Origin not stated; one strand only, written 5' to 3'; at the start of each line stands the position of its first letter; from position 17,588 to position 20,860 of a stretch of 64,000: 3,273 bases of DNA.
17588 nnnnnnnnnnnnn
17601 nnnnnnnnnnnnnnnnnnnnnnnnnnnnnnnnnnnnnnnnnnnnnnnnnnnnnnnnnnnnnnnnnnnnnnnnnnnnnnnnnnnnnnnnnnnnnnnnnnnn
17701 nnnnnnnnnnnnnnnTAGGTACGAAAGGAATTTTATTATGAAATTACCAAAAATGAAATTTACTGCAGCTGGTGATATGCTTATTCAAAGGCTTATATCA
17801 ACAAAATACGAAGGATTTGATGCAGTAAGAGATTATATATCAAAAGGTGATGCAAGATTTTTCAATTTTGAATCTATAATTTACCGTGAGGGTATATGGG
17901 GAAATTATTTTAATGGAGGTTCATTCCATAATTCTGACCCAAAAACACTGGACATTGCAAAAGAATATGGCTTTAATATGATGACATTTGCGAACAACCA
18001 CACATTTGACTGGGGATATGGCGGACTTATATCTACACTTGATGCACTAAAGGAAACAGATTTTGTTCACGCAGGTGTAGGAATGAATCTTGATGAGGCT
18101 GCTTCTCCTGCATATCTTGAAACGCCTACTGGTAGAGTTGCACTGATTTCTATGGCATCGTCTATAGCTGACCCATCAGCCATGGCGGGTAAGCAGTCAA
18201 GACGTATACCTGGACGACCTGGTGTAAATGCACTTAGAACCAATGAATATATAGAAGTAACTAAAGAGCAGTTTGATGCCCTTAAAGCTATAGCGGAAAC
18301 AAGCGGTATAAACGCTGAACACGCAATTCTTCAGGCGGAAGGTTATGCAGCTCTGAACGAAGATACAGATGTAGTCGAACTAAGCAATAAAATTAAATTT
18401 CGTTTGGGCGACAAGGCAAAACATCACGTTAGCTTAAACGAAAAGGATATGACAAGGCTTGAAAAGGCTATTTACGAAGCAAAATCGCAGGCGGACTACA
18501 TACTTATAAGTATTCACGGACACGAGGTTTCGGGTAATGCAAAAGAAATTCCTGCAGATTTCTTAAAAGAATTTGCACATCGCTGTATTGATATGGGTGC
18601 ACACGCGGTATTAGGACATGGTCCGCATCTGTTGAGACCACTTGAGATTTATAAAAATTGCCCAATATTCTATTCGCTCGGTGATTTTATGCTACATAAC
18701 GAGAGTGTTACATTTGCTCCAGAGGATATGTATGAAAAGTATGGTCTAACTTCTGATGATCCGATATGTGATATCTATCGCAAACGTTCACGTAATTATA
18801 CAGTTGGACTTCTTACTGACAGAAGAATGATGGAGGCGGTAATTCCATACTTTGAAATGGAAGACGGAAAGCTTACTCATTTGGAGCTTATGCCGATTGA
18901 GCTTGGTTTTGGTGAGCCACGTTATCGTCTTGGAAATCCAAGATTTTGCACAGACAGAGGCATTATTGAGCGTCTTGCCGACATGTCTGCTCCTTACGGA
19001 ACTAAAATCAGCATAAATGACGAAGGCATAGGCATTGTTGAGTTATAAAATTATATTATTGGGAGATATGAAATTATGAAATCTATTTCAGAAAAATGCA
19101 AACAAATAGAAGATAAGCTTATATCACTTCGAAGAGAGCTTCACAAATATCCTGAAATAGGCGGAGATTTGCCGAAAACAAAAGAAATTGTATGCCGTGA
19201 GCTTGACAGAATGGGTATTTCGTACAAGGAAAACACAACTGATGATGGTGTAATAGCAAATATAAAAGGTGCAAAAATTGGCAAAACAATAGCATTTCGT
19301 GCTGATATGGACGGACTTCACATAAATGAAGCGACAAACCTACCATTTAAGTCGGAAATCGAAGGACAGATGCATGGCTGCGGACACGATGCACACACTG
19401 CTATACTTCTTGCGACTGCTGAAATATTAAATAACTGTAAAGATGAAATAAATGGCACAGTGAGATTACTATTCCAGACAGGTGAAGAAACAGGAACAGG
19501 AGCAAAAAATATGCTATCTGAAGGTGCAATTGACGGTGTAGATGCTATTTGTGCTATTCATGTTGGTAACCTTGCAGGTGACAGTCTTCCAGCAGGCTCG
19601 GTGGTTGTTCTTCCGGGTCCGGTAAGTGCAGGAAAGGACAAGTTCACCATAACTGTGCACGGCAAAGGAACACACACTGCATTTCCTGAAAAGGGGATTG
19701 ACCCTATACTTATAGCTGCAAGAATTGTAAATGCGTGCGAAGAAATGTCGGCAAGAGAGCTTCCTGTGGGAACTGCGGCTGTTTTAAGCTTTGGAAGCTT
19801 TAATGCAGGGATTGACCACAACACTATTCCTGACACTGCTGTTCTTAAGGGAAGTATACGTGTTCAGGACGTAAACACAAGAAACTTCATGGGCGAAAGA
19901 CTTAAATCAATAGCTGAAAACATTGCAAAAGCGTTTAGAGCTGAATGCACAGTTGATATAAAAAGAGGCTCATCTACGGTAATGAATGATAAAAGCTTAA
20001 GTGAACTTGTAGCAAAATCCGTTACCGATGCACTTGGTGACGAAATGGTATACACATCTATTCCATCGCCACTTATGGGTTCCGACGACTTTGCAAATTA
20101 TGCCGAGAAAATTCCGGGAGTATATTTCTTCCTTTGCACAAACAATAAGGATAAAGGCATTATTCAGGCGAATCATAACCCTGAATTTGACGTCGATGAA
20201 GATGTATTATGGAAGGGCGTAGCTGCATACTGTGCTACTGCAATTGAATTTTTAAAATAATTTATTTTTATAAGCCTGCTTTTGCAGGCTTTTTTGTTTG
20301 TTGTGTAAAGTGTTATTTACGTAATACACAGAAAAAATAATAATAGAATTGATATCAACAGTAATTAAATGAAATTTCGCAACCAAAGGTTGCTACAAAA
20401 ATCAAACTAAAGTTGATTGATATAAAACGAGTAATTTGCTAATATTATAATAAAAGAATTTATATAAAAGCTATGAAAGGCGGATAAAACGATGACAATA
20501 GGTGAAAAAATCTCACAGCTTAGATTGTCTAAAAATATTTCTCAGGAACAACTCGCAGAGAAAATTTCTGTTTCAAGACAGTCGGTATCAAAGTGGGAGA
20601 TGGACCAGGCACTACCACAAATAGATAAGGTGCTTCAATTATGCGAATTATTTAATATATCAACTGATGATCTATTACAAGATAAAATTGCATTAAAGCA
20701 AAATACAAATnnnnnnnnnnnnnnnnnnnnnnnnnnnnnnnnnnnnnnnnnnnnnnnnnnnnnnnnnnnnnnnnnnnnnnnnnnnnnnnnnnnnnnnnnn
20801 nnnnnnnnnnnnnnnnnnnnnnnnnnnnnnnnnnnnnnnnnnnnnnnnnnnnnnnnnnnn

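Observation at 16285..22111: Two metabolic enzymes (L-serine dehydratase and GlmM) each fused to an XRE-type HTH domain at the same junction position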

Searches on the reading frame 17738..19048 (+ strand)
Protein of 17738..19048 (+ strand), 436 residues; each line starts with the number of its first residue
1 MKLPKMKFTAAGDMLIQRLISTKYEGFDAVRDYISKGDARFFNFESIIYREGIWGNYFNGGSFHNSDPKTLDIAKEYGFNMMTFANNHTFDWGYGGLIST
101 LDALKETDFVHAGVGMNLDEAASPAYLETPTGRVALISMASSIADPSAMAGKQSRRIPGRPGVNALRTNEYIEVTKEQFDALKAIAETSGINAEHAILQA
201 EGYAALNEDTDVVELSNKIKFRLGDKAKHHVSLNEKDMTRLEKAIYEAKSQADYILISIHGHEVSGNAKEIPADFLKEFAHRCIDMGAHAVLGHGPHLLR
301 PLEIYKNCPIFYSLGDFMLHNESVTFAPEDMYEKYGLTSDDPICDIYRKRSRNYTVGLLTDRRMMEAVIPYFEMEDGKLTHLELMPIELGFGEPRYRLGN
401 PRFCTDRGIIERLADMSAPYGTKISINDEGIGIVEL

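Call 4: search_protein_families(library=pfam, proteins=[window:17738-19048:+], max_evalue=0.01)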
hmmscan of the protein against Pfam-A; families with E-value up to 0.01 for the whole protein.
window:17738-19048:+ (436 aa): 1 family
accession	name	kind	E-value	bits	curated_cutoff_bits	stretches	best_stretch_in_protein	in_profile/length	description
PF09587.15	PGA_cap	-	2.1e-54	185.1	27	1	8-318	2-252/255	Bacterial capsule synthesis protein PGA_cap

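Call 5: search_protein_families(library=ncbifam, proteins=[window:17738-19048:+], max_evalue=0.001)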
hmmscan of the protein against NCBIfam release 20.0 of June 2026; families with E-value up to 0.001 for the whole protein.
window:17738-19048:+ (436 aa): 1 family
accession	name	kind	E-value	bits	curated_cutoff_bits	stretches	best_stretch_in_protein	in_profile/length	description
NF038314.1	epimerase_MslH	equivalog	1.1e-69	234.9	700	1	59-432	60-433/439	lasso peptide C-terminal Trp epimerase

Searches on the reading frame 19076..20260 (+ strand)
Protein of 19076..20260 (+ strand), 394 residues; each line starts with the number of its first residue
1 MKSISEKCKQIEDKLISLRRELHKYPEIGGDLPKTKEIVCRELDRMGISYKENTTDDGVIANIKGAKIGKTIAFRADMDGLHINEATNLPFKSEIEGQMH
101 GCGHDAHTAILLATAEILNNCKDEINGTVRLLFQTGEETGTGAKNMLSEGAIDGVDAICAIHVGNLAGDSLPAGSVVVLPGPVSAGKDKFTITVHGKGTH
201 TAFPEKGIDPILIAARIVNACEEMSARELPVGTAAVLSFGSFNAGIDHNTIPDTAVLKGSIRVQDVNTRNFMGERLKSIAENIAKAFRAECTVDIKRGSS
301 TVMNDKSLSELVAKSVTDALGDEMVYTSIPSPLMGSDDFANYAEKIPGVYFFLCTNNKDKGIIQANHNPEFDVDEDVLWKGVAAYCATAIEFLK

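Call 4: search_protein_families(library=pfam, proteins=[window:19076-20260:+], max_evalue=0.01)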
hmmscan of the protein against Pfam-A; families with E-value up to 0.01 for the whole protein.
window:19076-20260:+ (394 aa): 3 families
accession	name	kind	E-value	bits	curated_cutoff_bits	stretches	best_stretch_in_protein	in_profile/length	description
PF01546.33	Peptidase_M20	-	4.8e-41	141.4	24.6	1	73-389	1-204/206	Peptidase family M20/M25/M40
PF07687.19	M20_dimer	-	5.5e-12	46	21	1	188-285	7-104/107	Peptidase dimerisation domain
PF04389.22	Peptidase_M28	-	0.0049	17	21.3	0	108-147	37-77/193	Peptidase family M28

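Call 5: search_protein_families(library=ncbifam, proteins=[window:19076-20260:+], max_evalue=0.001)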
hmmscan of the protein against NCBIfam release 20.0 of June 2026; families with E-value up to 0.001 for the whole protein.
window:19076-20260:+ (394 aa): 21 families
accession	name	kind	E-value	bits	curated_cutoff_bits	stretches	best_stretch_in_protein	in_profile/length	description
NF040868.1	carboxypep_CpsA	equivalog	7.6e-111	370.6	500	1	2-393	2-390/391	carboxypeptidase CpsA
TIGR01891.1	amidohydrolases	subfamily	4.2e-99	332.1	153.75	1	15-379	1-364/366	amidohydrolase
NF038260.1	ectoine_DoeB_2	equivalog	1e-89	301.1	550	1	15-386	8-373/378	N(2)-acetyl-L-2,4-diaminobutanoate deacetylase DoeB2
NF006365.0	PRK08588.1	subfamily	2e-18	66.9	289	1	57-394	54-382/383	succinyl-diaminopimelate desuccinylase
TIGR01910.1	DapE-ArgE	subfamily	4.9e-13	49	217.6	1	48-331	36-330/373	ArgE/DapE family deacylase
NF004788.0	PRK06133.1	subfamily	2.1e-10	40.2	349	1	34-313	68-339/417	glutamate carboxypeptidase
NF005602.0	PRK07338.1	equivalog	4.4e-10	38.7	357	1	185-326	203-343/409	hydrolase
NF009555.0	PRK13004.1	equivalog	1.7e-09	37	321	1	186-286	182-278/399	YgeY family selenium metabolism-linked hydrolase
NF009557.0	PRK13009.1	equivalog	1.1e-08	34.7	284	1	15-321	5-314/377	succinyl-diaminopimelate desuccinylase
TIGR01883.1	PepT-like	hypoth_equivalog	2.2e-07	30.2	274.25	1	36-250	23-231/361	peptidase T-like protein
TIGR01246.1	dapE_proteo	equivalog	9.2e-07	28.2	361.8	1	18-319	4-308/370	succinyl-diaminopimelate desuccinylase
TIGR01879.1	hydantase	subfamily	1e-06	27.9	204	1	185-331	205-348/401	hydantoinase/carbamoylase family amidase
TIGR01900.1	dapE-gram_pos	equivalog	2.9e-06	26.4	304.2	1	54-314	43-292/351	succinyl-diaminopimelate desuccinylase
NF005710.0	PRK07522.1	subfamily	1.6e-05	24.3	412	1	89-292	91-299/391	acetylornithine deacetylase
TIGR01892.1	AcOrn-deacetyl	equivalog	2e-05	23.8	297.7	1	108-318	104-310/365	acetylornithine deacetylase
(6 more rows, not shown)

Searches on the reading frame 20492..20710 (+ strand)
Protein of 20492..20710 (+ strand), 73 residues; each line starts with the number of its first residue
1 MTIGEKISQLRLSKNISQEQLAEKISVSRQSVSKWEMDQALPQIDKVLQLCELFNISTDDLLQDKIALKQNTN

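Call 41: search_protein_representatives(protein=window:20492-20710:+)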
Query: 73 residues. Proteins with E-value up to 0.001 (for the whole library): 62420; up to 1e-10: 6327; up to 1e-30: 9. The best 150 are listed.
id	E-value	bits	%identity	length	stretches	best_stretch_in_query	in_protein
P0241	2.4e-68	238.3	28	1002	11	3-64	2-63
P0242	2.3e-57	203.7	29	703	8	2-66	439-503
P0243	2.3e-45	166.0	25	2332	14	3-63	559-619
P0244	2.1e-39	147.3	26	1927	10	4-62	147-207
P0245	4.8e-37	139.9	35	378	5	2-65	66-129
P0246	4.8e-35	133.6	32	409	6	3-66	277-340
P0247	1.1e-34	132.5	33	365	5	3-63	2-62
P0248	2.2e-34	131.5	29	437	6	3-67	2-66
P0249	2.2e-31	122.2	34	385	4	4-63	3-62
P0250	1.1e-30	119.9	25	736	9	2-58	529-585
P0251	1.5e-30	119.5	35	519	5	2-65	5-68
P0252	1.6e-29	116.3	33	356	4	3-66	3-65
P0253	1.9e-29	116.1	32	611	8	4-44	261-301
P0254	1.5e-28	113.2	34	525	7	4-52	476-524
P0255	3.8e-28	112.0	28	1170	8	4-65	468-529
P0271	2.5e-24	99.9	74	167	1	1-70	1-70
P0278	6.7e-24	98.6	73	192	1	1-70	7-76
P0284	2.3e-23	97.0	45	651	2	1-62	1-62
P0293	2.1e-22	93.9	45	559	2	1-63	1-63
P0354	6.7e-19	82.9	60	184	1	1-68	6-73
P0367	1.7e-18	81.7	62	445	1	1-65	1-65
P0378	3.4e-18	80.7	54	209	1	1-70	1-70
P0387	5.3e-18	80.1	56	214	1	1-71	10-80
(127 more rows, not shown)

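Call 42: search_protein_families(library=pfam, proteins=[P0367, P0378, P0387, P0354, P0278, P0271, P0284, P0293], max_evalue=0.001)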
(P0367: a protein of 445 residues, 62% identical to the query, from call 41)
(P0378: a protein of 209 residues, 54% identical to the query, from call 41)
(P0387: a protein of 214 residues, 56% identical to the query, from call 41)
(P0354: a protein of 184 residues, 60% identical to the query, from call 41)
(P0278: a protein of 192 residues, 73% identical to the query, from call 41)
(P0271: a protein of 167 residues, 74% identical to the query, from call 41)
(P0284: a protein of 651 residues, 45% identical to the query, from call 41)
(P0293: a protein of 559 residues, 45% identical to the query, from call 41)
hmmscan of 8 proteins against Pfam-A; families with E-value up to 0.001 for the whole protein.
P0367 (445 aa): 5 families
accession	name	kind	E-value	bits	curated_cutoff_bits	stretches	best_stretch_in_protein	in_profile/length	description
PF01381.28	HTH_3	-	1.3e-17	64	23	1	7-61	1-55/55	Helix-turn-helix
PF12844.13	HTH_19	-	3.2e-14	53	30.2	1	4-66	1-63/64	Helix-turn-helix domain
PF13560.12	HTH_31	-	8.6e-09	36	27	1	3-57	2-57/64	Helix-turn-helix domain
PF13443.12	HTH_26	-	1.2e-06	29.1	22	1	6-57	1-53/63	Cro/C1-type HTH DNA-binding domain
PF07022.19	Phage_CI_repr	-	2.8e-05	24.8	22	1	6-68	2-64/65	Bacteriophage CI repressor helix-turn-helix domain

P0378 (209 aa): 5 families
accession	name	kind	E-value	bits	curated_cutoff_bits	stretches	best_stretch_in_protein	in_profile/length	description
PF01381.28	HTH_3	-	5.5e-17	62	23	1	8-61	2-55/55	Helix-turn-helix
PF12844.13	HTH_19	-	5.3e-15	55.5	30.2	1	4-65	1-62/64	Helix-turn-helix domain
PF13560.12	HTH_31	-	6.3e-12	46.1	27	1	3-61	2-61/64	Helix-turn-helix domain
PF13443.12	HTH_26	-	9e-05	23.1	22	1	7-62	2-58/63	Cro/C1-type HTH DNA-binding domain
PF13384.12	HTH_23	-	0.00036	20.7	24.6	1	4-35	5-37/50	Homeodomain-like domain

P0387 (214 aa): 7 families
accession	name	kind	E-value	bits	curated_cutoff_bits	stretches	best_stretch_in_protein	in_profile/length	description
PF01381.28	HTH_3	-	1.7e-16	60.4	23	1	18-70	3-55/55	Helix-turn-helix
PF12844.13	HTH_19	-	3.6e-13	49.7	30.2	1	13-74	1-62/64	Helix-turn-helix domain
PF13560.12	HTH_31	-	8.7e-09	36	27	1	18-70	8-61/64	Helix-turn-helix domain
PF13443.12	HTH_26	-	3.1e-08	34.2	22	1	18-73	4-60/63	Cro/C1-type HTH DNA-binding domain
PF07022.19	Phage_CI_repr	-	3.2e-06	27.8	22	1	26-75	14-62/65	Bacteriophage CI repressor helix-turn-helix domain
PF08279.18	HTH_11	-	1.4e-05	25.3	25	1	18-43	7-34/55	HTH domain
PF04545.22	Sigma70_r4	-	7.4e-05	22.6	24.1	1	15-45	11-41/50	Sigma-70, region 4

P0354 (184 aa): 6 families
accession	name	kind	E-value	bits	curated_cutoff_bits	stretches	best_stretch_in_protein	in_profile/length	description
PF01381.28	HTH_3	-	1.4e-18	67.1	23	1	12-66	1-55/55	Helix-turn-helix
PF12844.13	HTH_19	-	2.2e-15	56.7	30.2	1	10-69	2-61/64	Helix-turn-helix domain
PF13560.12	HTH_31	-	1.6e-11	44.8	27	1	9-65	3-60/64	Helix-turn-helix domain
PF13443.12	HTH_26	-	2.1e-11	44.4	22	1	11-67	1-58/63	Cro/C1-type HTH DNA-binding domain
PF07022.19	Phage_CI_repr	-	8.4e-06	26.5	22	1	21-67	12-58/65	Bacteriophage CI repressor helix-turn-helix domain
PF08279.18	HTH_11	-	0.00029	21.1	25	1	15-39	9-34/55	HTH domain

P0278 (192 aa): 6 families
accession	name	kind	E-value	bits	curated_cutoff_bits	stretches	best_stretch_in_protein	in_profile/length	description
PF01381.28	HTH_3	-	5.6e-14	52.3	23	1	16-66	4-54/55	Helix-turn-helix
PF12844.13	HTH_19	-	3.3e-10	40.2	30.2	1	10-68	1-59/64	Helix-turn-helix domain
PF02878.22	PGM_PMM_I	-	1.1e-08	35.3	22.5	1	86-150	2-60/138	Phosphoglucomutase/phosphomannomutase, alpha/beta/alpha domain I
PF13560.12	HTH_31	-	7.7e-08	33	27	1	9-65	2-59/64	Helix-turn-helix domain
PF07022.19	Phage_CI_repr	-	0.00022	21.9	22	1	20-69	10-59/65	Bacteriophage CI repressor helix-turn-helix domain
PF13518.12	HTH_28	-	0.00076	19.9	25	0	12-42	4-33/52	Helix-turn-helix domain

P0271 (167 aa): 7 families
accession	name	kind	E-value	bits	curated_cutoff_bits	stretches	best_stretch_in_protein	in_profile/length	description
PF01381.28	HTH_3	-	3.2e-14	53.2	23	1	10-60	4-54/55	Helix-turn-helix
PF12844.13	HTH_19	-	5.5e-10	39.5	30.2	1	4-62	1-59/64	Helix-turn-helix domain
PF13560.12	HTH_31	-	7.8e-08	33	27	1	3-59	2-59/64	Helix-turn-helix domain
PF02534.20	T4SS-DNA_transf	-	0.00011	21.6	20.1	1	68-133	387-451/468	Type IV secretory system Conjugative DNA transfer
PF07022.19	Phage_CI_repr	-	0.00021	22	22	1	15-63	11-59/65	Bacteriophage CI repressor helix-turn-helix domain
PF13518.12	HTH_28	-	0.00054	20.4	25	0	6-36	4-33/52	Helix-turn-helix domain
PF13384.12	HTH_23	-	0.00097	19.3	24.6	0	7-35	10-37/50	Homeodomain-like domain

P0284 (651 aa): 17 families
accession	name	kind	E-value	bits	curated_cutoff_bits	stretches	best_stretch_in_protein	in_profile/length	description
PF01381.28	HTH_3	-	9.6e-32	109.2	23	2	9-61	3-55/55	Helix-turn-helix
PF13560.12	HTH_31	-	2e-22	79.7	27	2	3-61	2-61/64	Helix-turn-helix domain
PF12844.13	HTH_19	-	3.6e-21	75.3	30.2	2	4-66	1-63/64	Helix-turn-helix domain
PF07022.19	Phage_CI_repr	-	1.2e-16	61.2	22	2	317-361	15-58/65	Bacteriophage CI repressor helix-turn-helix domain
PF13443.12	HTH_26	-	6.4e-12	46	22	1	9-58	4-54/63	Cro/C1-type HTH DNA-binding domain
PF15943.11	YdaS_toxin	-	3.2e-09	36.9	30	1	17-41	10-35/65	Bacterial toxin YdaS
PF13384.12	HTH_23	-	3.8e-09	36.5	24.6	0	7-35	10-37/50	Homeodomain-like domain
PF14549.12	P22_Cro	-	7.1e-09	35.7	30.2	0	18-44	12-36/60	DNA-binding transcriptional regulator Cro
PF12802.13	MarR_2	-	2.2e-08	34.6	27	0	308-333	13-39/61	MarR family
PF08279.18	HTH_11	-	1.1e-07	32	25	0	10-34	9-34/55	HTH domain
PF13412.12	HTH_24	-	4.9e-07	29.7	21.9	0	8-33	10-35/48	Winged helix-turn-helix DNA-binding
PF04545.22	Sigma70_r4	-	1e-06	28.6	24.1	0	6-36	11-41/50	Sigma-70, region 4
PF13518.12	HTH_28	-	3.2e-06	27.6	25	0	14-37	11-34/52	Helix-turn-helix domain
PF01047.28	MarR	-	2.4e-05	24.5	24.6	0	9-35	11-37/59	MarR family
PF12840.13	HTH_20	-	2.9e-05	24.4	27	0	307-332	11-36/51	Helix-turn-helix domain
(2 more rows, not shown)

P0293 (559 aa): 19 families
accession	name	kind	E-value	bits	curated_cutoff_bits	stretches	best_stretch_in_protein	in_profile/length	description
PF01381.28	HTH_3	-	3.8e-33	113.7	23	2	7-61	1-55/55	Helix-turn-helix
PF13560.12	HTH_31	-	3.5e-24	85.3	27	2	297-354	2-60/64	Helix-turn-helix domain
PF12844.13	HTH_19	-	6.2e-22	77.7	30.2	2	298-360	1-63/64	Helix-turn-helix domain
PF07022.19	Phage_CI_repr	-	3.1e-14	53.5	22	2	17-66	13-62/65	Bacteriophage CI repressor helix-turn-helix domain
PF15943.11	YdaS_toxin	-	1.6e-09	37.8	30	1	17-41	10-35/65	Bacterial toxin YdaS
PF14549.12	P22_Cro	-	1.7e-09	37.7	30.2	1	18-47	12-39/60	DNA-binding transcriptional regulator Cro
PF12802.13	MarR_2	-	1.1e-08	35.5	27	0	13-34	18-39/61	MarR family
PF13384.12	HTH_23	-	2.7e-08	33.8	24.6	0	11-35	13-37/50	Homeodomain-like domain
PF13443.12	HTH_26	-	3.1e-08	34.2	22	0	309-359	10-61/63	Cro/C1-type HTH DNA-binding domain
PF08279.18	HTH_11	-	5.8e-08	32.9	25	0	14-34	14-34/55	HTH domain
PF13518.12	HTH_28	-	4.3e-07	30.3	25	0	13-37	10-34/52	Helix-turn-helix domain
PF13744.12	HTH_37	-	4.3e-06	26.9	27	0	289-354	11-77/80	Helix-turn-helix domain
PF04545.22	Sigma70_r4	-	1.3e-05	25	24.1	0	304-328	15-39/50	Sigma-70, region 4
PF13412.12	HTH_24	-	3.4e-05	23.8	21.9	0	15-33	17-35/48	Winged helix-turn-helix DNA-binding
PF08281.18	Sigma70_r4_2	-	3.7e-05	23.7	25.7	0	6-34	17-45/54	Sigma-70, region 4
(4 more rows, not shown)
